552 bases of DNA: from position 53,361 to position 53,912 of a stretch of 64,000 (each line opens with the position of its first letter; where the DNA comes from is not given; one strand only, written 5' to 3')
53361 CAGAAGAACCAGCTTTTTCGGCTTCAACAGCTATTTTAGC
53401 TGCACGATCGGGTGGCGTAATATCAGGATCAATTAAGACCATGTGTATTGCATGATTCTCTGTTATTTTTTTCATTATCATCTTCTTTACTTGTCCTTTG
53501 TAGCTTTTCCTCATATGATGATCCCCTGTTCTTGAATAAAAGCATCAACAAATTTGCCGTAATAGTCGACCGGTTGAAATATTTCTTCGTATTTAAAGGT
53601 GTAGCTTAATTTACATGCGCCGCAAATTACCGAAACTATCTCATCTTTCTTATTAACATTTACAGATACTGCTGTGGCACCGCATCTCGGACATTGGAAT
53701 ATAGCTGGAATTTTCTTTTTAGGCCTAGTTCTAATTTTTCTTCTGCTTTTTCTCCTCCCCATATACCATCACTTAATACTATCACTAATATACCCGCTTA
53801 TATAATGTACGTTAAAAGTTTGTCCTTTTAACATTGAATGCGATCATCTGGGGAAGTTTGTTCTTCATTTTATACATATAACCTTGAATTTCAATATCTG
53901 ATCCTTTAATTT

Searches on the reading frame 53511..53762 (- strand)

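Call 43: search_protein_families(library=pfam, proteins=[window:53511-53762:-], max_evalue=0.001)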
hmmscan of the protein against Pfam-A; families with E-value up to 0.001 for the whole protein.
window:53511-53762:- (83 aa): 1 family
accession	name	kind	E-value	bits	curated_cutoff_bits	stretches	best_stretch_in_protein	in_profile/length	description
PF05129.18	Zn_ribbon_Elf1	-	1e-21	77.2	29.8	1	2-75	1-77/79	Transcription elongation factor Elf1 like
